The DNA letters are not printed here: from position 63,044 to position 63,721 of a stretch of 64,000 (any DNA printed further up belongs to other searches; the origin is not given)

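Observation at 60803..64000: Tandem array of seven paralogous small secreted two-helix proteins with a conserved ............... loop: candidate TrbC/VirB2-type pilin locus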

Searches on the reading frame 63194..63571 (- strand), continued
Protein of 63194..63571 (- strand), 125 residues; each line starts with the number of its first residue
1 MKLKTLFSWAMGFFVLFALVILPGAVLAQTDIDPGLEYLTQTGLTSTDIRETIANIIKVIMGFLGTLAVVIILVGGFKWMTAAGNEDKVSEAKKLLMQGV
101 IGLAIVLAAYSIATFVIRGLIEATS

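Call 28: find_related_loci(query=A2, collection=genome_contigs, flank=10000)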
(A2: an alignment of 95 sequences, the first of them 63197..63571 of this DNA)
Query A2 (125 aa) in genome_contigs; peptide patterns used: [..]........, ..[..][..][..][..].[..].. (x = any residue, [..] = any of these).
600 stretches matched a pattern (row limit reached: there are more); 551 encode a relative of the query (tblastn E <= 1e-3); the best 80 are kept; 80 distinct loci.
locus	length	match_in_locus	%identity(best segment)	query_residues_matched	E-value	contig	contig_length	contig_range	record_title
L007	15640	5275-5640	66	4-125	8e-51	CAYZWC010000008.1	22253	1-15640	MAG TPA_asm: uncultured Gammaproteobacteria bacterium isolate SRP141376_co1_229 genome assembly, contig: NODE_5046_lengt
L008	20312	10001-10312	61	22-125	5e-36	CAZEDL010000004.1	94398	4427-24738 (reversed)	MAG TPA_asm: uncultured Gammaproteobacteria bacterium isolate SRP342105_co1_41 genome assembly, contig: NODE_271_length_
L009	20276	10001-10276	70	32-123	1e-35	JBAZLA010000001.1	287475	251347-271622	MAG: Patescibacteria group bacterium isolate SO_2017_LW4_157 scaffold_109_c1_LW137-91_2017, whole genome shotgun sequenc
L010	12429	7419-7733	60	22-125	6e-35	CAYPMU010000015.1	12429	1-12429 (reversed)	MAG TPA_asm: uncultured Gammaproteobacteria bacterium isolate SRP319275_co4_91 genome assembly, contig: NODE_3089_length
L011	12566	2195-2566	51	1-125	8e-35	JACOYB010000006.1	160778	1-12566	MAG: Candidatus Magasanikbacteria bacterium isolate NC_groundwater_168_Ag_S-0.1um_42_11 S4_GD2017_2_S1_scaffold_117, who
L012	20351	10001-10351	53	8-124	1e-34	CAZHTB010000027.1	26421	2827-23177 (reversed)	MAG TPA_asm: uncultured Gammaproteobacteria bacterium isolate binchicken_co203_567 genome assembly, contig: k141_2861706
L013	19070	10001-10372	54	1-125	4e-34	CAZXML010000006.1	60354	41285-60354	MAG TPA_asm: uncultured Gammaproteobacteria bacterium isolate SRP119689_co1_192 genome assembly, contig: NODE_550_length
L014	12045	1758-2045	61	30-125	3e-34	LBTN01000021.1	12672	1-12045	MAG: Candidatus Magasanikbacteria bacterium GW2011_GWA2_37_8 US58_C0021, whole genome shotgun sequence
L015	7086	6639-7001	52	3-124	4e-34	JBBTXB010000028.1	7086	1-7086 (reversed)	MAG: Patescibacteria group bacterium isolate H14-bin029_1 H14_bin029_1_000000000028, whole genome shotgun sequence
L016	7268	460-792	54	14-124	4e-34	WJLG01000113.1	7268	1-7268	MAG: Candidatus Falkowbacteria bacterium isolate Bin_529 k141_4823268, whole genome shotgun sequence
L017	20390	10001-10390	52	1-125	7e-34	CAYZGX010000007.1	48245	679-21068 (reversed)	MAG TPA_asm: uncultured Gammaproteobacteria bacterium isolate SRP278252_co1_182 genome assembly, contig: NODE_965_length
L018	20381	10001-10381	51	13-125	1e-33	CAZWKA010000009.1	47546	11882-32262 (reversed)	MAG TPA_asm: uncultured Gammaproteobacteria bacterium isolate SRP286056_co1_500 genome assembly, contig: NODE_739_length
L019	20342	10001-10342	51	3-125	9e-34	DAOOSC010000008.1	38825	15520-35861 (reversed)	MAG TPA_asm: Candidatus Magasanikbacteria bacterium isolate AMR_MDS_2529 NODE_1190_length_38825_cov_8.625613, whole geno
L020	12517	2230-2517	58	30-125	1e-33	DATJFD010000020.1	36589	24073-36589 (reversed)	MAG TPA_asm: Candidatus Binatia bacterium isolate SMAG_U15450 k141_3769518, whole genome shotgun sequence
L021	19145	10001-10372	49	1-125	7e-34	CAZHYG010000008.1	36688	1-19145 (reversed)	MAG TPA_asm: uncultured Gammaproteobacteria bacterium isolate SRP135725_co1_18 genome assembly, contig: NODE_1139_length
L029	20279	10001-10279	61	33-125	3e-33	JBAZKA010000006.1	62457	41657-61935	MAG: Patescibacteria group bacterium isolate SO_2017_LW4_132 scaffold_1262_c1_LW137-91_2017, whole genome shotgun sequen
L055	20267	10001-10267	58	37-125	6e-32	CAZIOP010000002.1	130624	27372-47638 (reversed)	MAG TPA_asm: uncultured Gammaproteobacteria bacterium isolate binchicken_co105_50 genome assembly, contig: NODE_128_leng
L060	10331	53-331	62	33-125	1e-31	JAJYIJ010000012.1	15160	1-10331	MAG: bacterium isolate DBS2-1.bin118 NODE_7170_length_15160_cov_1.282445, whole genome shotgun sequence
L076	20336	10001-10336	55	18-125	5e-31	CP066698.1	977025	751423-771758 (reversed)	MAG: Candidatus Falkowbacteria bacterium isolate NC_groundwater_1683_Pr3_B-0.1um_40_26 chromosome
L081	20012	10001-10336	55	18-125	5e-31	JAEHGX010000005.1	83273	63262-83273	Candidatus Falkowbacteria bacterium S5_I03 S5_I03__5, whole genome shotgun sequence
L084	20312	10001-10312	55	22-125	4e-31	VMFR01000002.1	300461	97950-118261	MAG: Parcubacteria group bacterium Gr01-1014_31 G01um101431_scaffold_29, whole genome shotgun sequence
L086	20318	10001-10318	53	16-125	1e-30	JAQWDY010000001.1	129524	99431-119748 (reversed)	MAG: Patescibacteria group bacterium isolate STF2_62 NODE_136_length_129524_cov_20.703316_Sandtown_F2, whole genome shot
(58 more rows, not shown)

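Call 33: predict_structure(alignment_id=A2)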
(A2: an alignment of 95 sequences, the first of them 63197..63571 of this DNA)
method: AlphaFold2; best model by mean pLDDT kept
length: 125 residues; sequences in the alignment: 95
mean_pLDDT: 84.0   pTM: 0.54
mean pLDDT of the five models: 84.0, 80.9, 81.0, 80.1, 78.5
residues with pLDDT >= 90: 57; 70-90: 44; 50-70: 24; < 50: 0
segments of 3 or more residues with pLDDT < 50: none
pLDDT, mean of each block of 10 residues (from residue 1): 75 88 74 56 64 88 94 96 94 96 95 90 80
secondary structure, 60 per line:
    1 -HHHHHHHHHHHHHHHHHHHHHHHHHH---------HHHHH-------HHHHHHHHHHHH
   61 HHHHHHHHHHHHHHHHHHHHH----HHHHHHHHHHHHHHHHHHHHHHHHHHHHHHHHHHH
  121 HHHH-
elements in order: H2-27 H37-41 H49-81 H86-124
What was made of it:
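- On Pfam PF18895 T4SS_pilin: The AF2 model has helices 2-27, 49-81 and 86-124, with pLDDT above 90 in the core (call 33).
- AF2 predicts a hairpin at pLDDT 84, above 90 in the core (call 33).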

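Call 35: search_protein_families(library=pfam, proteins=[L076:7480-8226:-, L060:9427-10011:+, L029:4739-6115:+, L021:15509-17722:+, L021:1946-3742:+, L076:8243-9829:-, L084:14432-16399:+, L081:3-2003:+, L086:14243-16654:-], max_evalue=0.01)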
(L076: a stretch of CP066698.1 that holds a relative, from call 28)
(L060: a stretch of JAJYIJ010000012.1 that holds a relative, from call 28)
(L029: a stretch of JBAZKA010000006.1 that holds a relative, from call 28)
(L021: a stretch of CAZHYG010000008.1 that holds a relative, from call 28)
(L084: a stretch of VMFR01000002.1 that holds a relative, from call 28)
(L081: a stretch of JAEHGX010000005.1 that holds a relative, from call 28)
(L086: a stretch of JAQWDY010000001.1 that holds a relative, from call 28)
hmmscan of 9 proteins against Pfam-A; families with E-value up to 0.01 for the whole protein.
L076:7480-8226:- (248 aa): 1 family
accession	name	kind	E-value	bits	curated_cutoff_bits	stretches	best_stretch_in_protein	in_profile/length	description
PF00535.33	Glycos_transf_2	-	4e-18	66.3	23.3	1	6-173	3-167/168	Glycosyl transferase family 2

L060:9427-10011:+ (194 aa): 1 family
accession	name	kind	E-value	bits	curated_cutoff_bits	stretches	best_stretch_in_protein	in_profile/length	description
PF01936.24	NYN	-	8.9e-38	130.5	24.2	1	18-165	1-144/145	NYN domain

L029:4739-6115:+ (458 aa): 0 families

L021:15509-17722:+ (737 aa): 8 families
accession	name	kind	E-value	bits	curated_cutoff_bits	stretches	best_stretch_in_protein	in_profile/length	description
PF01138.27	RNase_PH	-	8.1e-49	165.8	25.5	2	12-144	2-130/130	3' exoribonuclease family, domain 1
PF00575.29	S1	-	2.1e-20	73.3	22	1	629-700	2-74/74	S1 RNA binding domain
PF03725.20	RNase_PH_C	-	9.1e-18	64.4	20.8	1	147-209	1-65/67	3' exoribonuclease family, domain 2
PF00013.35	KH_1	-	1.4e-10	41.2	21.5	1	566-623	2-65/66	KH domain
PF22675.2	KH-I_KHDC4-BBP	-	0.00079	19.7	30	1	576-609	9-42/76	KHDC4/BBP-like, KH-domain type I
PF23459.1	S1_RRP5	-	0.0014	19.6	27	1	630-692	2-64/72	RRP5 S1 domain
PF17092.11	PCB_OB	-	0.0044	18.2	27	0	617-688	17-99/111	Penicillin-binding protein OB-like domain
PF03726.19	PNPase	-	0.0087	16.9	24.6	0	265-328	20-80/81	Polyribonucleotide nucleotidyltransferase, RNA binding domain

L021:1946-3742:+ (598 aa): 6 families
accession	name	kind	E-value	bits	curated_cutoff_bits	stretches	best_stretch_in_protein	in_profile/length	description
PF13620.12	CarboxypepD_reg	-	1.8e-15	57.5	32.3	2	162-231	5-72/82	Carboxypeptidase regulatory-like domain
PF13715.12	CarbopepD_reg_2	-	4.7e-09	36.6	32.2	1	559-597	39-77/88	CarboxypepD_reg-like domain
PF07963.17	N_methyl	-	1.4e-05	24.8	21.2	1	6-30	3-27/27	Prokaryotic N-terminal methylation motif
PF17802.7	SpaA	-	2.1e-05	25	23.1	0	554-585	42-75/91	Prealbumin-like fold domain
PF02369.22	Big_1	-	0.00087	19.8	34.9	1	161-216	23-79/93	Bacterial Ig-like domain (group 1)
PF08308.17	PEGA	-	0.008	16.5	20.8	0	559-596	30-67/71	PEGA domain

L076:8243-9829:- (528 aa): 0 families

L084:14432-16399:+ (655 aa): 1 family
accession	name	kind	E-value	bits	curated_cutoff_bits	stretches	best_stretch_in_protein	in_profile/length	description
PF09852.15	DUF2079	-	4.5e-49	168.2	28.2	1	38-451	2-422/459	Predicted membrane protein (DUF2079)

L081:3-2003:+ (666 aa): 2 families
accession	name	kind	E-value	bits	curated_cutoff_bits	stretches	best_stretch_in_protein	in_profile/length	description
PF02463.25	SMC_N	-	1.7e-25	90.2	40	1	106-646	61-219/220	RecF/RecN/SMC N terminal domain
PF13304.12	AAA_21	-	4.6e-08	33.9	27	1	514-625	220-299/304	AAA domain, putative AbiEii toxin, Type IV TA system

L086:14243-16654:- (803 aa): 3 families
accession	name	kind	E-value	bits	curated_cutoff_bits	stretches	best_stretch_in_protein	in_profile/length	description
PF01326.24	PPDK_N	-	2.4e-124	415.4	27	1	19-339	2-319/328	Pyruvate phosphate dikinase, AMP/ATP-binding domain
PF02896.24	PEP-utilizers_C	-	1e-52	179.6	22.8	1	476-785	18-288/293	PEP-utilising enzyme, PEP-binding domain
PF00391.29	PEP-utilizers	-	3.1e-28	97.6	23.1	1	380-451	1-72/72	PEP-utilising enzyme, mobile domain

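Call 37: fold_search(model_id=the predicted structure, library=pdb)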
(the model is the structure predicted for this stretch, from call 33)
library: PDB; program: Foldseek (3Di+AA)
matches with E <= 10: 163; with E <= 0.001: 0
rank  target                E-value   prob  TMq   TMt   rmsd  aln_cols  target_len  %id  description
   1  9vub_C                6.9e-01  0.91  0.53  0.19  11.0       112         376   13  channel C complex with 3 (released 2026-03-11)
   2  9vub_A                6.9e-01  0.91  0.54  0.19  13.7       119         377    9  channel C complex with 3 (released 2026-03-11)
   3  3epv_C                8.3e-01  0.93  0.46  0.54   3.2        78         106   12  X-ray Structure of the Metal-sensor CnrX in both the Apo- and Copper-bound Forms (released 2008-11-25)
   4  3tul_A                8.3e-01  0.33  0.33  0.31  10.5       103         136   16  Crystal structure of N-terminal region of Type III Secretion Major Translocator SipB (residues 82-226) (released 2012-02-15)
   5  2y3h_B                1.0e+00  0.92  0.47  0.54   2.9        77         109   10  E63Q mutant of Cupriavidus metallidurans CH34 CnrXs (released 2011-03-30)
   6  1a91_MODEL_1_A        1.0e+00  0.89  0.45  0.66   2.7        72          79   17  SUBUNIT C OF THE F1FO ATP SYNTHASE OF ESCHERICHIA COLI; NMR, 10 STRUCTURES (released 1998-07-01)
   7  4wwb                  1.0e+00  0.89  0.47  0.52   5.6        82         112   10  High-resolution structure of the Ni-bound form of the Y135F mutant of C. metallidurans CnrXs (released 2015-02-11)
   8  2y3h_C                1.0e+00  0.75  0.45  0.52  10.4       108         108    8  E63Q mutant of Cupriavidus metallidurans CH34 CnrXs (released 2011-03-30)
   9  7w7z                  1.2e+00  0.14  0.26  0.24  18.0       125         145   16  Crystal Structure of human Focal Adhesion Targeting (FAT) domain of the Focal Adhesion Kinase (released 2022-12-21)
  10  3zg1_A                1.4e+00  0.85  0.47  0.53   3.2        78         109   12  NI-BOUND FORM OF M123A MUTANT OF CUPRIAVIDUS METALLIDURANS CH34 CNRXS (released 2013-10-23)
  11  1l6t_MODEL_1_A        1.5e+00  0.35  0.35  0.47   4.2        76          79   24  STRUCTURE OF ALA24/ASP61 TO ASP24/ASN61 SUBSTITUTED SUBUNIT C OF ESCHERICHIA COLI ATP SYNTHASE (released 2002-07-24)
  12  3tul_C                1.5e+00  0.18  0.32  0.31  12.6       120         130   18  Crystal structure of N-terminal region of Type III Secretion Major Translocator SipB (residues 82-226) (released 2012-02-15)
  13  2y3h_A                1.5e+00  0.85  0.46  0.52   2.8        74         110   11  E63Q mutant of Cupriavidus metallidurans CH34 CnrXs (released 2011-03-30)
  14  9sv3_D                1.6e+00  0.94  0.45  0.25   1.3        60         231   13  Local refinement of EloB/EloC/VHL/CV2a/14-3-3zeta/ERa from pose 1 (released 2025-12-03)
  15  3zg1_D                1.6e+00  0.66  0.46  0.52   9.2        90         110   11  NI-BOUND FORM OF M123A MUTANT OF CUPRIAVIDUS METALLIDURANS CH34 CNRXS (released 2013-10-23)
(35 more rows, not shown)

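Call 39: search_dna_similar(query=window:63197-63571:-, collection=plasmids, mode=protein, max_evalue=1, max_rows=25)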
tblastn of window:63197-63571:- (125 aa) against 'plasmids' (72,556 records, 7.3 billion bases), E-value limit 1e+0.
Records with a match: 2; places in all: 2; records where one place covers at least 80% of the query: 1.
Best place of each record, by identity: <60% 2.
By first word of the organism name: Priestia 1; Pontibacillus 1.
By predicted mobility (MOB-suite, as given by PLSDB): non-mobilizable 2.
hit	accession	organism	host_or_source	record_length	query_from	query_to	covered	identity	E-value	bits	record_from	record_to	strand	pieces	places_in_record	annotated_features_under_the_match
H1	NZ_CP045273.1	Priestia megaterium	pure culture,Paper surface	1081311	2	113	90%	24.2%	2e-1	38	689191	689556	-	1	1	none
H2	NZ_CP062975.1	Pontibacillus sp. ALD_SL1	mangrove mud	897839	57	112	45%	37.5%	3e-2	40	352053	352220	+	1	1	Mbov_0395 family pilin-like conjugal transfer protein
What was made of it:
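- Tried and rejected: Only two weak hits came back (call 39).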

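Call 40: get_annotated_region(hit=H2, flank=12000)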
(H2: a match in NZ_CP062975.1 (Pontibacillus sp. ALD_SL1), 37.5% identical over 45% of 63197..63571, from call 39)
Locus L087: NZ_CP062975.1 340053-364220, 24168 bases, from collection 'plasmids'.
description: Pontibacillus sp. ALD_SL1 plasmid unnamed, complete sequence
organism: Pontibacillus sp. ALD_SL1 (NCBI taxid 2777185)
taxonomy: Bacteria; Bacillota; Bacilli; Bacillales; Bacillaceae; Pontibacillus; Pontibacillus sp. ALD SL1
host: -; source: mangrove mud; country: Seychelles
typing (MOB-suite, as given by PLSDB): non-mobilizable
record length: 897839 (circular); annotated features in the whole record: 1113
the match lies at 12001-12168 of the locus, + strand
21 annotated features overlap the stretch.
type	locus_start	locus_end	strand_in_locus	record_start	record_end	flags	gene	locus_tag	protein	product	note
CDS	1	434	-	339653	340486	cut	-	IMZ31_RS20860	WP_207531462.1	sigma factor-like helix-turn-helix DNA-binding protein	GO:0006352 - DNA-templated transcription initiation [Evidence IEA]; GO:0006355 - regulation of DNA-templated ...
CDS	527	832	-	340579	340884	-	-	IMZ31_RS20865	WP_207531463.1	hypothetical protein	-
CDS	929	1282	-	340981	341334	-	-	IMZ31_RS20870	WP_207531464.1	hypothetical protein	-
CDS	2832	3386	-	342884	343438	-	-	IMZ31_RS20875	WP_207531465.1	hypothetical protein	-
CDS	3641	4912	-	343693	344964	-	-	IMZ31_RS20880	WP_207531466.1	hypothetical protein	-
CDS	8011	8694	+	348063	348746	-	-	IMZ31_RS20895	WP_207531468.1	chemotaxis protein CheW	GO:0006935 - chemotaxis [Evidence IEA]; GO:0007165 - signal transduction [Evidence IEA]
CDS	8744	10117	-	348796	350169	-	-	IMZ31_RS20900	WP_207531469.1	hypothetical protein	-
CDS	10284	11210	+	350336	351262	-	-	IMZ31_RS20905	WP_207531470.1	hypothetical protein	-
CDS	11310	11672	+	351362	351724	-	-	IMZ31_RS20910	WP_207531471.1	hypothetical protein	-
CDS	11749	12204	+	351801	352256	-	-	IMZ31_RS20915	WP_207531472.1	Mbov_0395 family pilin-like conjugal transfer protein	-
CDS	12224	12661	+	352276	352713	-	-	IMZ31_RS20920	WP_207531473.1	hypothetical protein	-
CDS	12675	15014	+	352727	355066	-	-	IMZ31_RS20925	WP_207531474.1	hypothetical protein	-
CDS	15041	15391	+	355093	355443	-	-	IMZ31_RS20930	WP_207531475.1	hypothetical protein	-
CDS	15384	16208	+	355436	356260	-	-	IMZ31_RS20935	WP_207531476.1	hypothetical protein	-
CDS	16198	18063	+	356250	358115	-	-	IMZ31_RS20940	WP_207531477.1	VirB4-like conjugal transfer ATPase, CD1110 family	-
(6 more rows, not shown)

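Call 67: search_protein_families(library=pfam, alignment_id=A3, max_evalue=0.001)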
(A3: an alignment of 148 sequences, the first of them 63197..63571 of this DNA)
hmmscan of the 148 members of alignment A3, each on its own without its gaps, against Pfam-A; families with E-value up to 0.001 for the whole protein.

A. member 1, window:63197-63571:- (125 aa): 2 families
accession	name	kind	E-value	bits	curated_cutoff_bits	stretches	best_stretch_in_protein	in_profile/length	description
PF18895.5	T4SS_pilin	-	3.2e-11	43.6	26.6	1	46-116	2-71/71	Type IV secretion system pilin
PF04956.18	TrbC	-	8.9e-06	26.3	27.9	1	8-115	10-97/98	TrbC/VIRB2 pilin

B. families by the number of members that match (of 148 scanned): 16 families
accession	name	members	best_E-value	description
PF18895.5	T4SS_pilin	147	2e-15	Type IV secretion system pilin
PF04956.18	TrbC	26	6.4e-07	TrbC/VIRB2 pilin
PF04290.18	DctQ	6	0.00028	Tripartite ATP-independent periplasmic transporters, DctQ component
PF19607.4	DUF6112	2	0.00079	Family of unknown function (DUF6112)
PF01578.25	Cytochrom_C_asm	1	6.8e-05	Cytochrome C assembly protein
PF25231.1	DUF7847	1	0.00017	Domain of unknown function (DUF7847)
PF05296.19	TAS2R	1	0.00026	Taste receptor protein (TAS2R)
PF09945.14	DUF2177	1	0.00036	Predicted membrane protein (DUF2177)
PF02673.24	BacA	1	0.00046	Bacitracin resistance protein BacA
PF02322.20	Cyt_bd_oxida_II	1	0.00047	Cytochrome bd terminal oxidase subunit II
PF05987.18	DUF898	1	0.00049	Bacterial protein of unknown function (DUF898)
PF17310.7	DUF5357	1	0.00051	Family of unknown function (DUF5357)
PF06664.17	WLS-like_TM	1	0.00061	Wntless-like, transmembrane domain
PF13572.11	DUF4134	1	0.00078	Domain of unknown function (DUF4134)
PF16936.10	Holin_9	1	0.00079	Putative holin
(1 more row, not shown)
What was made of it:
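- On TrbC/VirB2 pilin (Pfam PF04956): Across related arrays, 26 of 148 members hit at E<=1e-3 (call 67).
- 147 of 148 array members hit PF18895, and 26 also hit TrbC/VirB2 (call 67).
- Tried and rejected: TRAP or TctB small subunits: the weak DctQ/TctB hits look like hydrophobic noise, in 6 of 148 members (call 67).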

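Call 73: search_protein_families(library=ncbifam, proteins=[L087:12675-15011:+, L087:15041-15388:+, L087:15384-16205:+, L087:11749-12201:+, L087:12224-12658:+], max_evalue=0.01)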
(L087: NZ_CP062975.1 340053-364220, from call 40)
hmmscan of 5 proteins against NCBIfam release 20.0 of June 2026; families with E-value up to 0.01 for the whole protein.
L087:12675-15011:+ (779 aa): 0 families

L087:15041-15388:+ (116 aa): 1 family
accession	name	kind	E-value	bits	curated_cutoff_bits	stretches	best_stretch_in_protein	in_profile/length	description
TIGR02762.1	TraL_TIGR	equivalog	0.0021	18.7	30.95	1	3-54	2-53/95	type IV conjugative transfer system protein TraL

L087:15384-16205:+ (274 aa): 3 families
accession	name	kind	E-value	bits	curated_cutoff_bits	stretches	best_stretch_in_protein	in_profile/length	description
NF045975.1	VirB4_plasma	equivalog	3.2e-07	28.5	590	1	55-170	119-245/894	Mbov_0397 family ICE element conjugal transfer ATPase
NF041427.1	TrsD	subfamily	0.0012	18.7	200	0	54-167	28-151/201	TrsD/TraD family conjugative transfer protein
NF045971.1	conju_CD1110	equivalog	0.0019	16.5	325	0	50-167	11-129/752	VirB4-like conjugal transfer ATPase, CD1110 family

L087:11749-12201:+ (151 aa): 3 families
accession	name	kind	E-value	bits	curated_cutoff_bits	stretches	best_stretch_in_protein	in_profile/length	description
NF045849.1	ICE_MMCAP2_0565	equivalog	4.4e-11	42.3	40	1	73-146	5-78/80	Mbov_0395 family pilin-like conjugal transfer protein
NF009951.1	PRK13415.1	equivalog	0.001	18.9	242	1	12-111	5-96/219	flagella biosynthesis regulatory protein FliZ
TIGR02866.1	CoxB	equivalog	0.0049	16.4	147.7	1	82-141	13-77/202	cytochrome c oxidase subunit II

L087:12224-12658:+ (145 aa): 1 family
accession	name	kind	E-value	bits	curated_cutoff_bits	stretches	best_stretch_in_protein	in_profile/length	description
NF045849.1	ICE_MMCAP2_0565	equivalog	2.5e-06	27.1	40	1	65-139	4-78/80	Mbov_0395 family pilin-like conjugal transfer protein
